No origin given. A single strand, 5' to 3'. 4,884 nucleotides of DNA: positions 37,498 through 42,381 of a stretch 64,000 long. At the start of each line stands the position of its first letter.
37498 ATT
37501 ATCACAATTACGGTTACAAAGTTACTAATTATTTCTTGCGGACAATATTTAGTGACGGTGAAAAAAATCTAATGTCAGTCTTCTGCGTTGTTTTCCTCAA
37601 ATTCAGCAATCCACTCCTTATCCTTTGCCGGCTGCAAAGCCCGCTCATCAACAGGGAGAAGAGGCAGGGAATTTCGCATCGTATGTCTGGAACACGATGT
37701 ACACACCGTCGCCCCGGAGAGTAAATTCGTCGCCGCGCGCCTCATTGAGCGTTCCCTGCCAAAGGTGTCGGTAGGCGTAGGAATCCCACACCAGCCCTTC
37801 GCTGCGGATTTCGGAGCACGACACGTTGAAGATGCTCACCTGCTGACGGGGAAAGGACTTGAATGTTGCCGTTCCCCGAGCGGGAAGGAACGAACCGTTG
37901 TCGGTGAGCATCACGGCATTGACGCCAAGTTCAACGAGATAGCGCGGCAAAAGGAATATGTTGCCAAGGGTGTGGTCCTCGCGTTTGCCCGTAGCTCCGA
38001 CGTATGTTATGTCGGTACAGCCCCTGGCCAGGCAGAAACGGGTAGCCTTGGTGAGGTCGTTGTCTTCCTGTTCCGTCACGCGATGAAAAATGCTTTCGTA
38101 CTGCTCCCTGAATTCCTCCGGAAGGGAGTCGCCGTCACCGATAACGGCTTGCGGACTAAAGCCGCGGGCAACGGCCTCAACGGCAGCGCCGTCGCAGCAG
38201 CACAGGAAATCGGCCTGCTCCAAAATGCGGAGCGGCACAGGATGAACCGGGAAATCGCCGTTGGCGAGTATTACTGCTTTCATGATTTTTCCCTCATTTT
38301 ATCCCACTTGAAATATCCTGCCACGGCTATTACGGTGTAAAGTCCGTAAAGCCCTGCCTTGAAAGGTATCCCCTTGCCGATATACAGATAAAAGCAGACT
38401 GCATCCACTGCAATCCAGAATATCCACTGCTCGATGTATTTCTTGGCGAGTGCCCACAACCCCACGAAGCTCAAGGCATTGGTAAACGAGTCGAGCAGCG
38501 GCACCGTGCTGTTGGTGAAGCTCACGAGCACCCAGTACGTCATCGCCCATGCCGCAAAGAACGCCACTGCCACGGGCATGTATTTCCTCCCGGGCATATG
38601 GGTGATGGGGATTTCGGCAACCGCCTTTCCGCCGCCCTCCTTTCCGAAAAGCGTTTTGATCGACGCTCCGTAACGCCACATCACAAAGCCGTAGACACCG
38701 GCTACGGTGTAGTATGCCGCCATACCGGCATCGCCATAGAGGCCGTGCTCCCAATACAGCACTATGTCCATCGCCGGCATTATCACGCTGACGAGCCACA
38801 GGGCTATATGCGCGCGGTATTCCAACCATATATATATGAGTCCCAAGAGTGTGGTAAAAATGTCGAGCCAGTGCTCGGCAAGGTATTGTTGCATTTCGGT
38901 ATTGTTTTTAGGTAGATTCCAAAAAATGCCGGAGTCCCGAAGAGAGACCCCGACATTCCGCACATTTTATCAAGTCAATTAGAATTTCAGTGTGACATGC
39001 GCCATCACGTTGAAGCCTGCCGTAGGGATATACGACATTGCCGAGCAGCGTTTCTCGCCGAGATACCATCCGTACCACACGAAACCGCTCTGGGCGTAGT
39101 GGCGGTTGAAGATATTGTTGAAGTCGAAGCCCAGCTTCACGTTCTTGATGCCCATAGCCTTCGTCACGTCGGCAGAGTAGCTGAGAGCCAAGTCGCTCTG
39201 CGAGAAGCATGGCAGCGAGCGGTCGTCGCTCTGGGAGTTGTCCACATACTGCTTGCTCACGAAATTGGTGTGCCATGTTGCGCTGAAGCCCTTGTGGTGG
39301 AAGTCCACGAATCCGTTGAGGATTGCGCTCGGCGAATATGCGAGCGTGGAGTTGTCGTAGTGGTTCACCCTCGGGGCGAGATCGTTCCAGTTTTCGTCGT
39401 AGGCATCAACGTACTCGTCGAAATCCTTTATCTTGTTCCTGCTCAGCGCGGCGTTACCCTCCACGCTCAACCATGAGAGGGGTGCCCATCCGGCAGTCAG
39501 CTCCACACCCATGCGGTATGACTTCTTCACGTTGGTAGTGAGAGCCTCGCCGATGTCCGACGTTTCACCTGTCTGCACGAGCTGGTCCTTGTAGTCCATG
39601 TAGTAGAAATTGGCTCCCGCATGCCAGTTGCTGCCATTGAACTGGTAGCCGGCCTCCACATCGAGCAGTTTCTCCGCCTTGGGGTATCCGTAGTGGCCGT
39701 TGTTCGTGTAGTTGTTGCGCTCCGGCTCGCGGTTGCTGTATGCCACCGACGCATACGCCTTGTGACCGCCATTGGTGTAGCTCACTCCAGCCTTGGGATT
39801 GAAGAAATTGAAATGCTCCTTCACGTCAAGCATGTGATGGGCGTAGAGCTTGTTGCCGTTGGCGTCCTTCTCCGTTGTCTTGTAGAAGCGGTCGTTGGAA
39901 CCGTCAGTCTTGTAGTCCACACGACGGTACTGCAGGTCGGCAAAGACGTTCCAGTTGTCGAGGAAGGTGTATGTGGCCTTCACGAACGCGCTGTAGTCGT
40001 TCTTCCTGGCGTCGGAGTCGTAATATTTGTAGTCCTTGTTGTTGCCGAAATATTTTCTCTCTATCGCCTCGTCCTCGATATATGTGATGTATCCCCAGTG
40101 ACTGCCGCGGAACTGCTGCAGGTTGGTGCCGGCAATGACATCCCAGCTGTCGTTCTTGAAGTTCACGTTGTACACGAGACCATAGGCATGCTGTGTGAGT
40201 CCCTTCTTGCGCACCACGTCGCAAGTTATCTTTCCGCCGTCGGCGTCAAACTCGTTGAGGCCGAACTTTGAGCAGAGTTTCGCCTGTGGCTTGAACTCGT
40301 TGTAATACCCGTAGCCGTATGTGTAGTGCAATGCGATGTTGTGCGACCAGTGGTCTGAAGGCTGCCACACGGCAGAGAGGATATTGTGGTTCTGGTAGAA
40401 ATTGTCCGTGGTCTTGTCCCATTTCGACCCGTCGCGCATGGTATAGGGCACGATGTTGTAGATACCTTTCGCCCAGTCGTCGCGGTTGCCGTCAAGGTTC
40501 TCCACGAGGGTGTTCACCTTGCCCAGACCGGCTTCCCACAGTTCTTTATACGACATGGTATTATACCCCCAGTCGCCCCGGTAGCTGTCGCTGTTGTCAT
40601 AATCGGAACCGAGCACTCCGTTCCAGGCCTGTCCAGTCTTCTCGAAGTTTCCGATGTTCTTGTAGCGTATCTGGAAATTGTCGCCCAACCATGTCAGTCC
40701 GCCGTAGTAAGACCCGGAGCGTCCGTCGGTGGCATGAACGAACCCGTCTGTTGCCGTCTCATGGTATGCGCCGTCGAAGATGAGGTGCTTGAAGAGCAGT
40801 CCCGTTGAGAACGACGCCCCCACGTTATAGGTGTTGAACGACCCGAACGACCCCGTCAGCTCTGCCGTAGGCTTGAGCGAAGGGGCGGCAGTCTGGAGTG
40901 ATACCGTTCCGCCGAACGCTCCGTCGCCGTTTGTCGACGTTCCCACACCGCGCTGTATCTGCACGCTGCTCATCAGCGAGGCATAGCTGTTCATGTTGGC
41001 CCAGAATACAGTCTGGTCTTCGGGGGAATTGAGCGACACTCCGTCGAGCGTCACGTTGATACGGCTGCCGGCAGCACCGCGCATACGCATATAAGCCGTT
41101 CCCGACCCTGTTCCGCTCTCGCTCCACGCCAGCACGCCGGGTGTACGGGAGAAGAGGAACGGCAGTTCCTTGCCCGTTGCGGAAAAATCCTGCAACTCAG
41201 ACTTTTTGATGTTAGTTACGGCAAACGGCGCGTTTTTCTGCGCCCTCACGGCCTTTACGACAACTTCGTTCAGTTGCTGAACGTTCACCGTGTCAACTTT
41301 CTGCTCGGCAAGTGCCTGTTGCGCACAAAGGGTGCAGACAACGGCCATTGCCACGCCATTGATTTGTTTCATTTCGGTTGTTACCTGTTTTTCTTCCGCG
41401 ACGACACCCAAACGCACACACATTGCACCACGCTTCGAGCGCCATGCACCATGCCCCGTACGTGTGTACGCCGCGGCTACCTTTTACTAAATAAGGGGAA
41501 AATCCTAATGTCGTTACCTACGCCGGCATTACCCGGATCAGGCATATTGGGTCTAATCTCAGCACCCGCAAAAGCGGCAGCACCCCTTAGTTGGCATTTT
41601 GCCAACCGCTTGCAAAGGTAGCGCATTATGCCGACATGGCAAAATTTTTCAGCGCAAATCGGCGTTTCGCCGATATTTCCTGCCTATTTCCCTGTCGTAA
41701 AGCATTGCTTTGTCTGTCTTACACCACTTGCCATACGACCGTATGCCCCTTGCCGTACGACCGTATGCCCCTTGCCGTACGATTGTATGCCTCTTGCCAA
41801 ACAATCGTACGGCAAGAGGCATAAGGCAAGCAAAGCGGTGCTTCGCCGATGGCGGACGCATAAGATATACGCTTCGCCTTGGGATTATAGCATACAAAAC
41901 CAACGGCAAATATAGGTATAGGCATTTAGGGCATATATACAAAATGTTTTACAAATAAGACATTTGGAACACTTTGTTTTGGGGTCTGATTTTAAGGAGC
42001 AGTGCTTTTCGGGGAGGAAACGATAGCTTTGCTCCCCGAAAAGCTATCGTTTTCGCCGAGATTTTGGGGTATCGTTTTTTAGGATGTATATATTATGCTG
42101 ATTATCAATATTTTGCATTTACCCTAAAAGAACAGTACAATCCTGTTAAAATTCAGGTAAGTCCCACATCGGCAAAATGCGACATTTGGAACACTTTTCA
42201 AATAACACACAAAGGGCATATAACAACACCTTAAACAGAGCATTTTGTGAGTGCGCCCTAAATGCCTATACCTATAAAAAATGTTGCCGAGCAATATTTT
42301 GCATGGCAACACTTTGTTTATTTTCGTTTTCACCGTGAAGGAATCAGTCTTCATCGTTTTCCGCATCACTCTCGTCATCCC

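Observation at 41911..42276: Unrecognised ~370-bp palindrome-rich intergenic element with terminal inverted repeats, four copies in 64 kb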

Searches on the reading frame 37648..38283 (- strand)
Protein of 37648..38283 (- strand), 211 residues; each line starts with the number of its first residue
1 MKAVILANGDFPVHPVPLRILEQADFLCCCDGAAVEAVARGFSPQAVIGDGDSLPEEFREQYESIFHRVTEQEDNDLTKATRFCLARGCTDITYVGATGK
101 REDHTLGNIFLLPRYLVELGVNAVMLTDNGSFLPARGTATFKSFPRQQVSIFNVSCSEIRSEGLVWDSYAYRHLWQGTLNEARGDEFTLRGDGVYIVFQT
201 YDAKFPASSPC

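Call 43: search_protein_families(library=pfam, proteins=[window:37648-38283:-], max_evalue=0.00001)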
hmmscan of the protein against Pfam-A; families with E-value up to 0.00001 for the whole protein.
window:37648-38283:- (211 aa): 2 families
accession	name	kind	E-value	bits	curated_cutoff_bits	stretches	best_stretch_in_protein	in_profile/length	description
PF21275.2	Thi_PPkinase_C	-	7.3e-30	103.1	27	1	130-198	1-69/69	Thiamin pyrophosphokinase, substrate-binding domain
PF04263.21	TPK_catalytic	-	8.5e-24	84.1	30.7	1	20-115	4-104/113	Thiamin pyrophosphokinase, catalytic domain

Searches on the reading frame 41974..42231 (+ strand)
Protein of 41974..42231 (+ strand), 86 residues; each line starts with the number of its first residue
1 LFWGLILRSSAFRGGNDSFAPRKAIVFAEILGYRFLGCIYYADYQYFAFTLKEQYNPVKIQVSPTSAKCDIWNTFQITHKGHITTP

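Call 35: find_homologous_proteins(query=A2, max_evalue=0.001)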
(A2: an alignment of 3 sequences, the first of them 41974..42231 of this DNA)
Query A2 (3 sequences) (86 aa, profile of the alignment): 9 proteins with E <= 0.001 among 29 candidates.
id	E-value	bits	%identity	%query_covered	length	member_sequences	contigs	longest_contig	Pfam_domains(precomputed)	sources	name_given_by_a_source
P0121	4.2e-42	160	74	91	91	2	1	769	-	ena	-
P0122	2.6e-41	157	75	87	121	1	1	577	-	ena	-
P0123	1.5e-40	155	76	87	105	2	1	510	-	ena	-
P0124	3.6e-39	151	71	87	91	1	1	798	-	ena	-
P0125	2.4e-38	148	71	87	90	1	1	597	-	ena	-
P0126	3.3e-38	148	71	87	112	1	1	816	-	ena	-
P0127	1.1e-36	143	67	87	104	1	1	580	-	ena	-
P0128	2.2e-36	142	63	88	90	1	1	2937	-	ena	-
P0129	7.2e-12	63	36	81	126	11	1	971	-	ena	-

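Call 36: find_encoding_contigs(protein=P0128, flank=10000)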
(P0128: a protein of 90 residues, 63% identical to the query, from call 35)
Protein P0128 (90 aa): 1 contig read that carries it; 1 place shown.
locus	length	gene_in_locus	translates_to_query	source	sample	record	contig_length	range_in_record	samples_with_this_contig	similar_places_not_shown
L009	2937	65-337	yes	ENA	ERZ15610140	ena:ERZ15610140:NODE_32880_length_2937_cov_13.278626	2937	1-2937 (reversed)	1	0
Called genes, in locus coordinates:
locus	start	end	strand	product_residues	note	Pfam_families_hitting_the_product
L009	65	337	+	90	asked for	-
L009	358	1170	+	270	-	PF01027:Bax1-I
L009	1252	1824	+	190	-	PF01316:Arg_repressor, PF02863:Arg_repressor_C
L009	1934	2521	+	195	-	PF00583:Acetyltransf_1 (faint)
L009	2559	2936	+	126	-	?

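Call 37: find_encoding_contigs(protein=P0129, flank=10000)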
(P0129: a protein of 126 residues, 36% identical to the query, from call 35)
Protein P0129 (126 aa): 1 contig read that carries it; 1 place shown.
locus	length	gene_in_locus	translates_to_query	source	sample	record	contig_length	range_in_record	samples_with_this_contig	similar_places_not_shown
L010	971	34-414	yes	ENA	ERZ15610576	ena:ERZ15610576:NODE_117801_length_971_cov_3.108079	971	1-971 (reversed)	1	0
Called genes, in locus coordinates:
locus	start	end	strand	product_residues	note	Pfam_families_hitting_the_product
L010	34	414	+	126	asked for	-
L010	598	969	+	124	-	?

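Call 38: find_encoding_contigs(protein=P0121, flank=10000)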
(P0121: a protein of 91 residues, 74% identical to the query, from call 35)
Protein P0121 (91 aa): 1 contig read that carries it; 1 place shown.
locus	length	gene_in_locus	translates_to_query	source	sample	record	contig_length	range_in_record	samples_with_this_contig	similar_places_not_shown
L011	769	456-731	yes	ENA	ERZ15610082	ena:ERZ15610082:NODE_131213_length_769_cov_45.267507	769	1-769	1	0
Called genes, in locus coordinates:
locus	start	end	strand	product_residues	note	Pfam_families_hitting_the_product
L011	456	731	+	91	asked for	-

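Call 39: find_encoding_contigs(protein=P0126, flank=10000)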
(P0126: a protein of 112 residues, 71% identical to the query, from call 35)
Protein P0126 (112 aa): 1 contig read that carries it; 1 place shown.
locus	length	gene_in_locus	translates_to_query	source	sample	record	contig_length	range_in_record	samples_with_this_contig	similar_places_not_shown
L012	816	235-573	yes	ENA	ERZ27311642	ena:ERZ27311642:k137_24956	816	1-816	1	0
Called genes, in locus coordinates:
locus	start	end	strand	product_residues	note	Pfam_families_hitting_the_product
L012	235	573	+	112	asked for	-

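Call 44: find_encoding_contigs(protein=P0124, flank=10000)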
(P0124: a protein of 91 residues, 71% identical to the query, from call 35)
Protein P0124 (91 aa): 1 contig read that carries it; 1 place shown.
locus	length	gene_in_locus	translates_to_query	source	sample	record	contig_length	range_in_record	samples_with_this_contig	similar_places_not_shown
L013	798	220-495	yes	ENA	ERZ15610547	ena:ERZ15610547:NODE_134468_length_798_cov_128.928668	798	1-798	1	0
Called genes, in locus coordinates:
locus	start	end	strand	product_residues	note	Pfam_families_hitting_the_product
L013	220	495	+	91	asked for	-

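Call 45: find_encoding_contigs(protein=P0125, flank=10000)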
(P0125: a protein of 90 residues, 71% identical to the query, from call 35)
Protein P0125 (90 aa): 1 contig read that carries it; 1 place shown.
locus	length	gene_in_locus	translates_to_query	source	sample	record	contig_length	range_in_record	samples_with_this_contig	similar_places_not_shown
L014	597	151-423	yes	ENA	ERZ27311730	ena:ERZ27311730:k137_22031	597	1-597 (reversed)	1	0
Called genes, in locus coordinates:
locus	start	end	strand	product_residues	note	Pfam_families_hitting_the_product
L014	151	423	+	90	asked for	-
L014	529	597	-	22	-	?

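Call 46: find_encoding_contigs(protein=P0127, flank=10000)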
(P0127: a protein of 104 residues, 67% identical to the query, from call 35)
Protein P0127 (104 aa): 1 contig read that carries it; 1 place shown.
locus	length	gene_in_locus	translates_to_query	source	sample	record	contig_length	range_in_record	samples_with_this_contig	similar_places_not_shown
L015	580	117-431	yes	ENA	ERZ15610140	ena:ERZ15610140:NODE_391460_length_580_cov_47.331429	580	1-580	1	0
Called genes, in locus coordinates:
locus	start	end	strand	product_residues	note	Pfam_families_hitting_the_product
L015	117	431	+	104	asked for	-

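Call 53: find_related_loci(query=A3, collection=genome_contigs, flank=10000)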
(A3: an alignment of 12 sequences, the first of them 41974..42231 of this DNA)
Query A3 (86 aa) in genome_contigs; peptide patterns used: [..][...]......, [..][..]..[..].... (x = any residue, [..] = any of these).
42 stretches matched a pattern; 1 encode a relative of the query (tblastn E <= 1e-3); 1 distinct loci.
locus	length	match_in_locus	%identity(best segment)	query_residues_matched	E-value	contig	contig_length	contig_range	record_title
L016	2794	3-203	78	19-85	2e-35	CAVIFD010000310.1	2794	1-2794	bacterium isolate H07677-L1_cleanbin_000044 genome assembly, contig: Spades_H07677-L1_contig_23332, whole genome shotgun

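Call 64: find_related_loci(query=A3, collection=viral_contigs, flank=5000)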
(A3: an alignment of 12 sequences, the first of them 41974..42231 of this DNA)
Query A3 (86 aa) in viral_contigs; peptide patterns used: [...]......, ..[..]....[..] (x = any residue, [..] = any of these).
18 stretches matched a pattern, but none encodes a relative of the query by tblastn (E <= 1e-3).

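Call 84: search_protein_families(library=pfam, proteins=[window:41974-42231:+, P0126, P0129], max_evalue=0.1)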
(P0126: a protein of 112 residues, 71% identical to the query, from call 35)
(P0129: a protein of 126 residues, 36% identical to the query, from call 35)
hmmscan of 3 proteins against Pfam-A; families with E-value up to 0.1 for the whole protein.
window:41974-42231:+ (86 aa): 0 families

P0126 (112 aa): 1 family
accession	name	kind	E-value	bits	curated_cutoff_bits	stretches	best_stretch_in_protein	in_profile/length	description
PF06955.19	XET_C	-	0.048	13.9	31.3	1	32-45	26-39/47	Xyloglucan endo-transglycosylase (XET) C-terminus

P0129 (126 aa): 0 families

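Call 89: search_protein_representatives(alignment_id=A3)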
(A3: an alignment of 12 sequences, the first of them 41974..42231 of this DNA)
Query: 12 sequences, 90 profile positions. Proteins with E-value up to 0.001 (for the whole library): 6; up to 1e-10: 3; up to 1e-30: 2. The best 6 are listed.
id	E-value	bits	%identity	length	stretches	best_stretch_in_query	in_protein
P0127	2.4e-44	165.6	-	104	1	1-89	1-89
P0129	9.5e-34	131.6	-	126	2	1-89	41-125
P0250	2.0e-13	66.4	-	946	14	27-46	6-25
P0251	6.8e-07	45.5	-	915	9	61-77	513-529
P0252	1.9e-06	44.0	-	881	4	40-77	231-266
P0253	7.6e-04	35.7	-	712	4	66-84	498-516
